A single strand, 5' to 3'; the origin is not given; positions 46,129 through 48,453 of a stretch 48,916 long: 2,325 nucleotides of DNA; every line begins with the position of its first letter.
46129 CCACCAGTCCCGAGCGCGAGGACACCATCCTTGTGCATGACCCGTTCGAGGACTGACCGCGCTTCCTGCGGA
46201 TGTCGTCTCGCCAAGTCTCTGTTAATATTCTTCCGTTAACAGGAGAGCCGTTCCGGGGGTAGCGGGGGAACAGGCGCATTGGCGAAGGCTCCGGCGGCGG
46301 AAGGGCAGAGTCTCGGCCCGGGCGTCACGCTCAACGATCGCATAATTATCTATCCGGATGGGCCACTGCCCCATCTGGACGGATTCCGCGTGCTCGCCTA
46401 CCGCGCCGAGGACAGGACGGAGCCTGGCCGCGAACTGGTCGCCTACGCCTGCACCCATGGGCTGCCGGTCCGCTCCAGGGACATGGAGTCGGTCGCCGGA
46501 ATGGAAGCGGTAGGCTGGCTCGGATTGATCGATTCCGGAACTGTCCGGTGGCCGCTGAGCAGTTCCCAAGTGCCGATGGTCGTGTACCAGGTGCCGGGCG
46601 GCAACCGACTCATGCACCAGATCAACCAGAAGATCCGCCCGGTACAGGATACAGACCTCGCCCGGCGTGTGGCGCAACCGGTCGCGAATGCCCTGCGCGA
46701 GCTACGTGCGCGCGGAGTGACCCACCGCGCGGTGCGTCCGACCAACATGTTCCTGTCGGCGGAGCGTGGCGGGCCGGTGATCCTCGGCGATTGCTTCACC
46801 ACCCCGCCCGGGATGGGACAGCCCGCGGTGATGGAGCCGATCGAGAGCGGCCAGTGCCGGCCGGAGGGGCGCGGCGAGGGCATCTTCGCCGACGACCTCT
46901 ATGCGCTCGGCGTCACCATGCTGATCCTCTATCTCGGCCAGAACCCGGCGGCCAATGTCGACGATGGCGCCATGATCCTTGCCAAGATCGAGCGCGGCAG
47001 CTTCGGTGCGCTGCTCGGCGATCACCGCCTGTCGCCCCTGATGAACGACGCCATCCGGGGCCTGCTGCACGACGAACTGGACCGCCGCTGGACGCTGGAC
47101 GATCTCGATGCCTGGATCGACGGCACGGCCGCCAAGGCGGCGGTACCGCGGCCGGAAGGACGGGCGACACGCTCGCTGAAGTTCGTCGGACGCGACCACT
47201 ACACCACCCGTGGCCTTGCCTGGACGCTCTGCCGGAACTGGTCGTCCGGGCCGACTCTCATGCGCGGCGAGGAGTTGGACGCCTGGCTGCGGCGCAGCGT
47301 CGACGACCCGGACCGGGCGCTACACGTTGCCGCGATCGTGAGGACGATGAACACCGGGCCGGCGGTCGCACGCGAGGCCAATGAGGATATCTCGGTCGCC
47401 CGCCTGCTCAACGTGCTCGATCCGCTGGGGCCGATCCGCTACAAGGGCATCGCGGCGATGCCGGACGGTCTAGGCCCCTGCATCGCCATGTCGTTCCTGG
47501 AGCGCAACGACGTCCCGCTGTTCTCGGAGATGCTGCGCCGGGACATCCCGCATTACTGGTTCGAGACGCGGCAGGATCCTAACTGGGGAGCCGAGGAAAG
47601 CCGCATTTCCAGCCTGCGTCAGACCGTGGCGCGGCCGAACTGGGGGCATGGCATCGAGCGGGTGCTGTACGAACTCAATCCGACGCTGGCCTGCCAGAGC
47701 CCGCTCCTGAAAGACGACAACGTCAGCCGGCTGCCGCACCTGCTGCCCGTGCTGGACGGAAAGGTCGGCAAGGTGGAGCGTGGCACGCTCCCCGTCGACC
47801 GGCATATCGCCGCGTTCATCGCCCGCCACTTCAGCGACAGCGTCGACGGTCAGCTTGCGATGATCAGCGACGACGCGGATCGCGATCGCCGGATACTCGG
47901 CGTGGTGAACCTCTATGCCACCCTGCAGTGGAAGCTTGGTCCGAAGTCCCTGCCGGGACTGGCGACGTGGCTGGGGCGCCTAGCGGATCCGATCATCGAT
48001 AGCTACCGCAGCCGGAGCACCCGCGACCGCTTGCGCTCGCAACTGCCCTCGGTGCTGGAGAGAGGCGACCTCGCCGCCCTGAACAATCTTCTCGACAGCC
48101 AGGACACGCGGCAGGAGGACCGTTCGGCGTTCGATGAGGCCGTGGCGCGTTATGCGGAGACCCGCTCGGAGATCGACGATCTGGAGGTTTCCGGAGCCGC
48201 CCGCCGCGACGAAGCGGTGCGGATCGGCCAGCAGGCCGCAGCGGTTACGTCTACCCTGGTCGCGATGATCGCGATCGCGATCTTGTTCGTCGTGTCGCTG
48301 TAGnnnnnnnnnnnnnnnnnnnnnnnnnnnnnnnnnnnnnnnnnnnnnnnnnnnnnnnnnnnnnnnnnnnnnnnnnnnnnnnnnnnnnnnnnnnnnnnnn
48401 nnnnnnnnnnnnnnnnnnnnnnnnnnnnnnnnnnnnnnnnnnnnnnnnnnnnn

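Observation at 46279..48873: Tail-anchored pseudokinase-like protein coupled to a membrane protein with a polyacidic tail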

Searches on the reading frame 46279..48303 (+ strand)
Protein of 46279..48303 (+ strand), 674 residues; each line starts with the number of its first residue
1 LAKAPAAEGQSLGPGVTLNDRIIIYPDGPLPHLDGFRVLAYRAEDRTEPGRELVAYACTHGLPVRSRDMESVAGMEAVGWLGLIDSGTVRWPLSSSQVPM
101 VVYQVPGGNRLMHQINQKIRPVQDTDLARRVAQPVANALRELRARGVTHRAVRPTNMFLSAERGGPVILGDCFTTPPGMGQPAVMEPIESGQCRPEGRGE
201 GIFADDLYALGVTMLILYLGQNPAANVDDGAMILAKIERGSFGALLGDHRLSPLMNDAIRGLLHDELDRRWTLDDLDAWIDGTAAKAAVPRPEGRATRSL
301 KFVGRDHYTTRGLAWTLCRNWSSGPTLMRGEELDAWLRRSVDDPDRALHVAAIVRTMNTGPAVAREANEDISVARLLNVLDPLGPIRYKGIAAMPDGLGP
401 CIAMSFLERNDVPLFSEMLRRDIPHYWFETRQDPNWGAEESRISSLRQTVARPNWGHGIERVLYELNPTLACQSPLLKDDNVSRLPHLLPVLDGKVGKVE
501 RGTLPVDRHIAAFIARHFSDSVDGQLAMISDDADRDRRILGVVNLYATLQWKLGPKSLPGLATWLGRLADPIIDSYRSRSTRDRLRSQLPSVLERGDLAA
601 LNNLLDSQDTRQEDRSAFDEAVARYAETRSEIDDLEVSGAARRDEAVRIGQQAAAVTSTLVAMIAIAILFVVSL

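Call 3: search_protein_families(library=pfam, proteins=[window:46279-48303:+], max_evalue=1)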
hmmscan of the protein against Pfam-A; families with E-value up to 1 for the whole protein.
window:46279-48303:+ (674 aa): 2 families
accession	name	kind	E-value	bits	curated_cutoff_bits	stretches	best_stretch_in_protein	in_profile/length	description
PF00069.31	Pkinase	-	0.00028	20.8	31.7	1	101-163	75-134/263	Protein kinase domain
PF07714.23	PK_Tyr_Ser-Thr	-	0.066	12.9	23.1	1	97-162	74-138/258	Protein tyrosine and serine/threonine kinase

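Call 4: search_protein_families(library=ncbifam, proteins=[window:46279-48303:+], max_evalue=1)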
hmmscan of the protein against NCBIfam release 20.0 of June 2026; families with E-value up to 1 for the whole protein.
window:46279-48303:+ (674 aa): 2 families
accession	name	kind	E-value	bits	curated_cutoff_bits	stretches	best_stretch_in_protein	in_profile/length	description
NF038150.1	lanthi_synth_IV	equivalog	5.8e-10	38.1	650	1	107-295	276-468/851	class IV lanthionine synthetase LanL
NF047741.1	antiphage_MADS6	equivalog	1.1e-08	34.2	460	1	100-285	274-462/612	methylation-associated defense system protein kinase MAD6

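Call 5: search_solved_structures(query=window:46279-48303:+, max_evalue=1, show_alignments=2)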
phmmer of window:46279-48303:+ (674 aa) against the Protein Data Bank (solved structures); distinct sequences matched with E-value up to 1: 183 (the best 60 are shown).
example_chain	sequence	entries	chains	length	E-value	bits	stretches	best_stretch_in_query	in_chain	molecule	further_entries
4jg8_A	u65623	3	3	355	2.4e-05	26.4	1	105-272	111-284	Ribosomal protein S6 kinase alpha-3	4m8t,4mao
8xey_A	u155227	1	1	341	2.7e-05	26.3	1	106-272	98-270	Ribosomal protein S6 kinase alpha-3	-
2qr7_A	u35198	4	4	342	2.7e-05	26.2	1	106-272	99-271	Ribosomal protein S6 kinase alpha-3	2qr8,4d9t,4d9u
4jg6_A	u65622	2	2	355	3e-05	26.1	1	106-272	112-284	Ribosomal protein S6 kinase alpha-3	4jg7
5o1s_A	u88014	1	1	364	3.2e-05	26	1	106-272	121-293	Ribosomal protein S6 kinase alpha-3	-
2jam_A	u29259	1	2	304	4.7e-05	25.5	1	101-285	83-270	CALCIUM/CALMODULIN-DEPENDENT PROTEIN KINASE TYPE 1G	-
8wf4_A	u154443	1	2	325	0.00042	22.3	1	105-273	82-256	Ribosomal protein S6 kinase alpha-1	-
2wnt_A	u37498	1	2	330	0.00044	22.3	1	105-273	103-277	RIBOSOMAL PROTEIN S6 KINASE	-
4nif_A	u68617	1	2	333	0.00044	22.2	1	105-273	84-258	Ribosomal protein S6 kinase alpha-1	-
3rny_A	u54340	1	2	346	0.00049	22.1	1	105-273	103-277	Ribosomal protein S6 kinase alpha-1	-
4ynz_A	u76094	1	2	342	0.00091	21.2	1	103-295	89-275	Serine/threonine-protein kinase BRSK2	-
4yom_B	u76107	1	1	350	0.00097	21.1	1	103-295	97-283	Serine/threonine-protein kinase BRSK2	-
9bfb_A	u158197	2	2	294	0.0021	20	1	111-246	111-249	Serine/threonine-protein kinase B-raf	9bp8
7p3v_A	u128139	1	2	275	0.0034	19.3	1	102-247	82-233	Serine/threonine-protein kinase B-raf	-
3c4c_A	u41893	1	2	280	0.0035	19.3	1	102-247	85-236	B-Raf proto-oncogene serine/threonine-protein kinase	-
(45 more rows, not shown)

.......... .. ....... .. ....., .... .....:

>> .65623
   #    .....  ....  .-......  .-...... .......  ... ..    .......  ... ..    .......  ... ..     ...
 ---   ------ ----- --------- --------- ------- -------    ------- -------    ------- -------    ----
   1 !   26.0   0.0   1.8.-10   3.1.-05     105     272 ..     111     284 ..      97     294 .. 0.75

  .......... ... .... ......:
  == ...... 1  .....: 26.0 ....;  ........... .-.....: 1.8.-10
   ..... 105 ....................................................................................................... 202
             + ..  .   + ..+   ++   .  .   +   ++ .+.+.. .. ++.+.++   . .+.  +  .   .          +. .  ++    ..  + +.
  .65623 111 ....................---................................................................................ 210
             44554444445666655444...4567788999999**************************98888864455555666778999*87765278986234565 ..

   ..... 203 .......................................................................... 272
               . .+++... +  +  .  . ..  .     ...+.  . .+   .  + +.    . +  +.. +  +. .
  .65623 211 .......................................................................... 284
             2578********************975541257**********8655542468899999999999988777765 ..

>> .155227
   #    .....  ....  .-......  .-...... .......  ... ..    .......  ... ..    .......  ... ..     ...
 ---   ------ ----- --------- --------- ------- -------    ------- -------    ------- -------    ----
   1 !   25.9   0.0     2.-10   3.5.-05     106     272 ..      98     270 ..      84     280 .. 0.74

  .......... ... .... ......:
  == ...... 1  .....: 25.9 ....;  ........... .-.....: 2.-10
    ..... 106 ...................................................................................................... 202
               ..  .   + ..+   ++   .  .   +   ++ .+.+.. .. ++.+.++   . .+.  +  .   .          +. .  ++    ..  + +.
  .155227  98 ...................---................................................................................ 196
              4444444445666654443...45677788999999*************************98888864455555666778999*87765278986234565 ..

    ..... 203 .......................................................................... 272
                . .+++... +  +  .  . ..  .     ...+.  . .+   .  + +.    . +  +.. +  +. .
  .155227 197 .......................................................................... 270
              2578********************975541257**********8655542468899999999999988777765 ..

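Call 6: find_homologous_proteins(query=window:46279-48303:+)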
Query window:46279-48303:+ (674 aa): 163 proteins with E <= 0.001 among 8000 candidates; the best 120 are listed.
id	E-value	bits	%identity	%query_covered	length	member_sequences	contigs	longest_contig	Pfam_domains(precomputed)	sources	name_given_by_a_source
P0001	0.0e+0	1527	100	100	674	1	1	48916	-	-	-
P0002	0.0e+0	1221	77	100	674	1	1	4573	-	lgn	-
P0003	0.0e+0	1162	75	96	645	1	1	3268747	-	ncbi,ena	-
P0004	4.7e-201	688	47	99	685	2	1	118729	-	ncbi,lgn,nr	ncbi:MAG: hypothetical protein HY521_10690 [Proteobacteria bacterium]|nr:hypothetical protein [Pseud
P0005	2.0e-161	557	41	99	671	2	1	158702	-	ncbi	-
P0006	1.1e-153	532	38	99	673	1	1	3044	-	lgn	-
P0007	5.4e-149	516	39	100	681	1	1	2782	PF00069.32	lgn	-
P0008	9.2e-149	515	39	98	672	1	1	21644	-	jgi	jgi:hypothetical protein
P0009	2.7e-148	514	40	100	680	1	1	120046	-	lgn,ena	-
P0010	3.3e-145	504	38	97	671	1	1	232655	PF00069.32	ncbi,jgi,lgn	ncbi:MAG TPA: hypothetical protein VGG27_05500 [Magnetospirillaceae bacterium]|jgi:hypothetical prot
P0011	6.8e-145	503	38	97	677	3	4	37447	-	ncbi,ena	-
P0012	6.0e-144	499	39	99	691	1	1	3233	-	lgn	-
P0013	6.8e-141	489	38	97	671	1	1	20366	PF00069.32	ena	-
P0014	3.4e-139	484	37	98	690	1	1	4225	PF00069.32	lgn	-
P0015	6.0e-139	483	37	99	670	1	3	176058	-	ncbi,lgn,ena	-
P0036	4.5e-122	427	36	99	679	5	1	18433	PF00069.32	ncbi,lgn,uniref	ncbi:hypothetical protein GGE65_008085 [Skermanella aerolata]|uniref:protein kinase domain-containin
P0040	3.3e-121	424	36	98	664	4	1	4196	PF00069.32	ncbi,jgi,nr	ncbi:MAG TPA: serine/threonine protein kinase [Azospirillum sp.]|nr:serine/threonine protein kinase 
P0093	6.0e-109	384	33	100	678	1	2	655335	-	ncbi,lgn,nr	ncbi:MAG: serine/threonine-protein kinase [Azospirillaceae bacterium]|nr:serine/threonine-protein ki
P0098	4.4e-106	374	33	97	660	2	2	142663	-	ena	-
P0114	7.6e-102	360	31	97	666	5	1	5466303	PF00069.32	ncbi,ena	-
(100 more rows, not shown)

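Call 7: search_protein_families(library=padloc, proteins=[window:46279-48303:+], max_evalue=1)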
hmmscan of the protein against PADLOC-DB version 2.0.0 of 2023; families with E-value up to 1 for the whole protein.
window:46279-48303:+ (674 aa): 14 families
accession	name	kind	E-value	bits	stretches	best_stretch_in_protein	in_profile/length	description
PDLC04053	PD-T4-6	-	1.2e-07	29.6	1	108-293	93-281/311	-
PDLC04138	mad6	-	3e-07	27.7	2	204-276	236-306/659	mads_6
PDLC04044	PD-T4-6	-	1.2e-05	22.6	1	107-228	121-243/372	-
PDLC04042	PD-T4-6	-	1.3e-05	23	1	90-162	81-145/292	-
PDLC04054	PD-T4-6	-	1.7e-05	22.4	1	125-168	110-151/347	-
PDLC03920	MkoA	-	3.7e-05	20.2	1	121-288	118-282/1112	-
PDLC04045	PD-T4-6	-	0.00058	16.9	1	199-225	221-247/350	-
PDLC04046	PD-T4-6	-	0.0021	15.2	1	75-167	68-157/427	-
PDLC04061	PD-T4-6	-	0.0023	15.5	1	67-162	65-156/510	-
PDLC04047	PD-T4-6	-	0.0024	15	1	108-162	95-147/327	-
PDLC04062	PD-T4-6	-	0.0065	13.5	1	129-224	140-238/450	-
PDLC04041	PD-T4-6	-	0.0073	13.6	1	130-169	133-172/443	-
PDLC04055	PD-T4-6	-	0.013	12.3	1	105-162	154-208/496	-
PDLC04043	PD-T4-6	-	0.015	12.4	1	129-163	118-152/452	-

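Call 10: find_encoding_contigs(protein=P0003, flank=10000, max_places=2)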
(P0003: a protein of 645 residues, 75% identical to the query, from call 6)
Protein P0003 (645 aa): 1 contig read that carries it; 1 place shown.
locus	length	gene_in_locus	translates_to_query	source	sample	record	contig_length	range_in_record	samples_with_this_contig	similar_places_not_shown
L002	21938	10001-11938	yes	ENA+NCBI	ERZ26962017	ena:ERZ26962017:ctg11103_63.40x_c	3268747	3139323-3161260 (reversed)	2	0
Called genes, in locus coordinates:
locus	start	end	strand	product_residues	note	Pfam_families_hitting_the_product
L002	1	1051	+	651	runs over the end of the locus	PF06480:FtsH_ext, PF06068:TIP49 (faint), PF00004:AAA, PF07728:AAA_5 (weak), PF17862:AAA_lid_3, PF01434:Peptidase_M41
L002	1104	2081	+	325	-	PF00809:Pterin_bind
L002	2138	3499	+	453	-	PF02878:PGM_PMM_I, PF02879:PGM_PMM_II, PF02880:PGM_PMM_III, PF00408:PGM_PMM_IV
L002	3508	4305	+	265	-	PF08543:Phos_pyr_kin, PF00294:PfkB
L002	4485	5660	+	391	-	-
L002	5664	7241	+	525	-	PF00389:2-Hacid_dh, PF02826:2-Hacid_dh_C, PF19304:PGDH_inter, PF01842:ACT (weak)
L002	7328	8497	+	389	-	PF13393:tRNA-synt_His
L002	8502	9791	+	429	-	PF00709:Adenylsucc_synt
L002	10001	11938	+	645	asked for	-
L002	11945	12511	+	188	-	-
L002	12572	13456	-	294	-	PF00140:Sigma70_r1_2, PF04542:Sigma70_r2, PF04545:Sigma70_r4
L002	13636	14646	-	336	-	PF01479:S4, PF00849:PseudoU_synth_2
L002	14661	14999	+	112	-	-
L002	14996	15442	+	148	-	PF14464:Prok-JAB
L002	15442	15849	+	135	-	PF00581:Rhodanese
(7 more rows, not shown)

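Call 11: find_related_loci(query=A1, collection=genome_contigs, flank=6000)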
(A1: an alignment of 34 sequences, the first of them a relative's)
Query A1 (674 aa) in genome_contigs; peptide patterns used: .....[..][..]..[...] (x = any residue, [..] = any of these).
591 stretches matched a pattern; 543 encode a relative of the query (tblastn E <= 1e-3); the best 80 are kept; 80 distinct loci.
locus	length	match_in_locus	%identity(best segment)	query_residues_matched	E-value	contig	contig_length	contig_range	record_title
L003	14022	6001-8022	75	1-674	0e+0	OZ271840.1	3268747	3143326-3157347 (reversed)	MAG: Alphaproteobacteria bacterium isolate 72443cf9-a358-416b-8693-caead2f30aea genome assembly, chromosome: 1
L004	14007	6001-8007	47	7-674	0e+0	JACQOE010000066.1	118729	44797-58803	MAG: Proteobacteria bacterium isolate NC_groundwater_1273_Ag_S-0.2um_71_98 S_p2_S4_coassembly_k141_2736915, whole genome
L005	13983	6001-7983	38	13-672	3e-161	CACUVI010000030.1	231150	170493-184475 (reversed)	Rhodospirillaceae bacterium LM-1 genome assembly, contig: MTBLM1_Contig_9, whole genome shotgun sequence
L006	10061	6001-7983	38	13-672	1e-158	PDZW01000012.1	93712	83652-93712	MAG: Alphaproteobacteria bacterium WMHbin7 scaffold42, whole genome shotgun sequence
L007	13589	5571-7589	38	2-672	2e-156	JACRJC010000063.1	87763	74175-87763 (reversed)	MAG: Rhodospirillales bacterium isolate NC_groundwater_1819_Pr3_B-0.1um_61_64 SR-2_scaffold_141_3744834, whole genome sh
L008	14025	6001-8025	41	1-674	3e-156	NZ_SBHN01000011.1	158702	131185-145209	Telmatospirillum sp. J64-1 Scaffold11, whole genome shotgun sequence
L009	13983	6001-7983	38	13-672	6e-156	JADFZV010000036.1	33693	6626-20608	MAG: Alphaproteobacteria bacterium isolate nKLKbin1 nKLK_bin1_NODE_36_length_33693_cov_2.510844, whole genome shotgun se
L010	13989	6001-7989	38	13-674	1e-154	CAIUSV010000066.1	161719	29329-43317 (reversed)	MAG: uncultured Rhodospirillaceae bacterium isolate E14_bin-2645 genome assembly, contig: bin-2645:66/93, whole genome s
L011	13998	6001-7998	38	10-674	6e-152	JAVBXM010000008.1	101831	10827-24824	MAG: Phaeospirillum sp. isolate GS7 167, whole genome shotgun sequence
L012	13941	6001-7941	41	13-658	4e-151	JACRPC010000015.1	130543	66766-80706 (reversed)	MAG: Rhodospirillales bacterium isolate NC_groundwater_1977_Pr3_S-0.2um_65_12 scaffold_250100, whole genome shotgun sequ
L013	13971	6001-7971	40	8-661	3e-151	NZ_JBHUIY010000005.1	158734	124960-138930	Phaeospirillum tilakii strain KCTC 15012 spades_K_17_127_5, whole genome shotgun sequence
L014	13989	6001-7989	38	13-674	1e-150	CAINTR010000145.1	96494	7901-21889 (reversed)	MAG: uncultured Magnetospirillum sp. isolate VK2_bin-0414 genome assembly, contig: bin-0414:145/223, whole genome shotgu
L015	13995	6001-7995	39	6-671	3e-150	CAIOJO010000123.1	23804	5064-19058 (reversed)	MAG: uncultured Telmatospirillum sp. isolate AlinenLipids_bin-4733 genome assembly, contig: bin-4733:123/568, whole geno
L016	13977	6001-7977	39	13-671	3e-150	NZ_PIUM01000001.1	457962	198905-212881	Telmatospirillum siberiense strain 26-4b1 NODE_1_length_457962_cov_15.024488, whole genome shotgun sequence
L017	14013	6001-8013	38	6-674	1e-149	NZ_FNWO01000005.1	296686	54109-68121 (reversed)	Magnetospirillum fulvum strain DSM 13234, whole genome shotgun sequence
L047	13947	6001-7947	37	13-660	7e-138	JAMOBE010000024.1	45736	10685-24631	MAG: Alphaproteobacteria bacterium isolate YQV-1 scaffold_131, whole genome shotgun sequence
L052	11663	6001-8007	37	7-674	3e-137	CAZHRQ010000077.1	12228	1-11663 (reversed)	MAG TPA_asm: uncultured Rhodobacterales bacterium isolate SRP141376_co5_168 genome assembly, contig: NODE_12828_length_1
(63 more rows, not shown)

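Call 30: predict_structure(alignment_id=A1)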
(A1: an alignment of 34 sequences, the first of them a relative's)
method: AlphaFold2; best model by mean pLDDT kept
length: 674 residues; sequences in the alignment: 34
mean_pLDDT: 89.6   pTM: 0.83
mean pLDDT of the five models: 89.6, 88.1, 87.9, 87.6, 86.4
residues with pLDDT >= 90: 473; 70-90: 177; 50-70: 13; < 50: 11
segments of 3 or more residues with pLDDT < 50: 1-11
pLDDT, mean of each block of 10 residues (from residue 1): 35 78 94 93 91 93 92 89 93 91 91 93 93 95 94 95 85 94 94 94 95 97 92 93 93 93 92 93 82 85 93 94 92 93 93 87 83 95 93 94 89 91 92 82 92 91 94 93 93 89 91 94 91 88 94 89 92 89 92 93 89 88 89 75 69 82 88 85
secondary structure, 60 per line:
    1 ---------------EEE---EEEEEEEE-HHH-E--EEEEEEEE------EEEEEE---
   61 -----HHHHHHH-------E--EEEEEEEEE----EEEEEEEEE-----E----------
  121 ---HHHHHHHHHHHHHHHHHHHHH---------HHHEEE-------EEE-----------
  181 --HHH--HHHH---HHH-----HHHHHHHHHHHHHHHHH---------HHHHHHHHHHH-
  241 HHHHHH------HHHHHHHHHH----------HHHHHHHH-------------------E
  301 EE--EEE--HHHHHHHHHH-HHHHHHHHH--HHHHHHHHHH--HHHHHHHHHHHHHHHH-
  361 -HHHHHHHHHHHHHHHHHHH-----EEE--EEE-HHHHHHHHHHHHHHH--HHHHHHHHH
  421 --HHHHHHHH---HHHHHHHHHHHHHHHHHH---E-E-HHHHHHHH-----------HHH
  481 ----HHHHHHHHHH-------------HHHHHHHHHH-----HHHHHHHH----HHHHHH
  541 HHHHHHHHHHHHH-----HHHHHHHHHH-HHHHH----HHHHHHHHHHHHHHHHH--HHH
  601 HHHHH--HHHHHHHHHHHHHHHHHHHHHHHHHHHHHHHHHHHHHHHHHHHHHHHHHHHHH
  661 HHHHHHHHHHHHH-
elements in order: E16-18 E22-29 E38-45 E52-57 H66-72 E83-91 E96-104 H124-144 E157-159 E167-169 H188-191 H203-219 H229-239 H241-246 H253-262 H273-280 E300-302 E305-307 H310-319 H321-329 H332-341 H344-359 H362-380 E386-388 E391-393 H395-409 H412-420 H423-430 H434-451 H459-466 H485-494 H508-517 H523-530 H535-553 H559-568 H570-574 H579-595 H598-605 H608-673

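Call 33: fold_search(model_id=the predicted structure, library=pdb)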
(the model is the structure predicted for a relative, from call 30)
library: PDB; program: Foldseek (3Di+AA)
matches with E <= 10: 1859; with E <= 0.001: 1776
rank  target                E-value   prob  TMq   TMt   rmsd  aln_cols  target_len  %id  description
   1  5o2c                  6.4e-08  1.00  0.31  0.54  16.4       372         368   14  Crystal structure of WNK3 kinase and CCT1 didomain in a unphosphorylated state (released 2017-06-28)
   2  2wel_A                1.6e-07  1.00  0.31  0.64  24.7       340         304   17  Crystal structure of SU6656-bound calcium/calmodulin-dependent protein kinase II delta in complex with calmodulin (released 2009-04-14)
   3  5o23_B                2.0e-07  1.00  0.31  0.70   4.6       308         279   16  Crystal structure of WNK3 kinase domain in a monophosphorylated apo state (released 2017-06-28)
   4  3ncg                  2.7e-07  1.00  0.31  0.48  22.1       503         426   16  Activated Calcium-Dependent Protein Kinase 1 from Cryptosporidium parvum (CpCDPK1) in complex with bumped kinase inhibit (released 2010-07-21)
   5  9mi4                  2.7e-07  1.00  0.31  0.44  21.5       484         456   15  Crystal structure of calcium-dependent protein kinase 1 (CDPK1) from Cryptosporidium parvum in complex with inhibitor WI (released 2025-12-17)
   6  8p5g_B                3.1e-07  1.00  0.30  0.70   4.5       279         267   13  Kinase domain of wild type human ULK1 in complex with compound CCT241533 (released 2024-06-05)
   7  6i2p_A                3.1e-07  1.00  0.31  0.71   4.7       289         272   18  Crystal structure of the Mycobacterium tuberculosis PknB kinase domain (L33E mutant) in complex with its substrate Gar (released 2019-05-22)
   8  6qas_A                3.4e-07  1.00  0.31  0.72   4.2       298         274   14  Crystal structure of ULK1 in complexed with PF-03814735 (released 2019-02-27)
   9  1f3m_C                3.4e-07  1.00  0.30  0.66   6.5       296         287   15  CRYSTAL STRUCTURE OF HUMAN SERINE/THREONINE KINASE PAK1 (released 2000-06-29)
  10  9uw4_A                3.5e-07  1.00  0.29  0.59  11.2       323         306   14  The complex of human pMEK1 and uERK1 (ANP)(from pY204ERK1) (released 2026-04-01)
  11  4dn5_A                4.0e-07  1.00  0.30  0.58   7.3       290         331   18  Crystal Structure of NF-kB-inducing Kinase (NIK) (released 2012-06-27)
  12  6x5q_A                4.2e-07  1.00  0.30  0.69   5.5       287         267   18  Cocrystal structure of human CaMKII-alpha (CAMK2A)kinase domain and GluA1 (released 2020-12-23)
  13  5xzv_B                4.4e-07  1.00  0.30  0.51   4.7       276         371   16  Crystal structure of Rad53 1-466 in complex with AMP-PNP (released 2017-10-11)
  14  1f3m_D                4.4e-07  1.00  0.29  0.63   6.9       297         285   16  CRYSTAL STRUCTURE OF HUMAN SERINE/THREONINE KINASE PAK1 (released 2000-06-29)
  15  9d4w_A                4.6e-07  1.00  0.30  0.65   5.7       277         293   17  Structure of PAK1 in complex with compound 12 (released 2025-04-02)
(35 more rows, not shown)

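Call 36: find_encoding_contigs(protein=P0114, flank=7000, max_places=1)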
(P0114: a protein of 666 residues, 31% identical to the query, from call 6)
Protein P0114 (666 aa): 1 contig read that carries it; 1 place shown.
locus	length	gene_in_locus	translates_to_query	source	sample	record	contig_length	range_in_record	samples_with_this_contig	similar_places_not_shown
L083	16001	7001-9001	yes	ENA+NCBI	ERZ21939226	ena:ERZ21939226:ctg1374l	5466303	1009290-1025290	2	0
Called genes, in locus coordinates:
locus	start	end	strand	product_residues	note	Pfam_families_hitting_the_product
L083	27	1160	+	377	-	PF00266:Aminotran_5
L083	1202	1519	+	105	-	PF00111:Fer2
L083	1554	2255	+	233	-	PF03070:TENA_THI-4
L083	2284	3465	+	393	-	PF01408:GFO_IDH_MocA, PF22725:GFO_IDH_MocA_C3 (weak)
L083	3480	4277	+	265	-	-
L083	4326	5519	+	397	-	PF13393:tRNA-synt_His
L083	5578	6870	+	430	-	PF00709:Adenylsucc_synt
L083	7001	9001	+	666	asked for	PF00069:Pkinase (faint)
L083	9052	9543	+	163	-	-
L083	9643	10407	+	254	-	PF00106:adh_short, PF01370:Epimerase (weak), PF08659:KR, PF13460:NAD_binding_10 (weak), PF13561:adh_short_C2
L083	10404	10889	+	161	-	PF22381:Staph_reg_Sar_Rot, PF01047:MarR, PF12802:MarR_2, PF13601:HTH_34 (weak)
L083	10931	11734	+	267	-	PF00378:ECH_1, PF16113:ECH_2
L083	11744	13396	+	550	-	PF00501:AMP-binding, PF13193:AMP-binding_C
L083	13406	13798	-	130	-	PF01042:Ribonuc_L-PSP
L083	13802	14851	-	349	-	PF02574:S-methyl_trans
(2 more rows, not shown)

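Call 37: find_encoding_contigs(protein=P0093, flank=7000, max_places=1)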
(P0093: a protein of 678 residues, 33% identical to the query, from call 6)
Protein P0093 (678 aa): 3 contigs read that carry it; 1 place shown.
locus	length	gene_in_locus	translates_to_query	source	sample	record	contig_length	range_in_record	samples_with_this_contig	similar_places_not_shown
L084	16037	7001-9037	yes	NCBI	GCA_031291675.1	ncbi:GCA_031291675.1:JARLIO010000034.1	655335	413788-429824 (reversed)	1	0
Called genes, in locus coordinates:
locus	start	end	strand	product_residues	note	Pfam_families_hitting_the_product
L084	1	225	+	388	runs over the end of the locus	-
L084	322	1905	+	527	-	PF00389:2-Hacid_dh, PF02826:2-Hacid_dh_C, PF19304:PGDH_inter, PF01842:ACT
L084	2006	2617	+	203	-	PF02525:Flavodoxin_2, PF03358:FMN_red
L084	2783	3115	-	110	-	PF13744:HTH_37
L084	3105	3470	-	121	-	PF05973:Gp49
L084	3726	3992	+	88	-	-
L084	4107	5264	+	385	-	PF13393:tRNA-synt_His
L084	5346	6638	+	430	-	PF00709:Adenylsucc_synt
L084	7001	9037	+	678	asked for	-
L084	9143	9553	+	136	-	-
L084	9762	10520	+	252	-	PF08032:SpoU_sub_bind (weak), PF00588:SpoU_methylase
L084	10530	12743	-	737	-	PF21226:MalQ_N, PF02446:Glyco_hydro_77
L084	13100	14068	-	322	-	PF00072:Response_reg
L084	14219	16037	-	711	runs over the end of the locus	PF02922:CBM_48, PF00128:Alpha-amylase, PF21331:Isoamylase_C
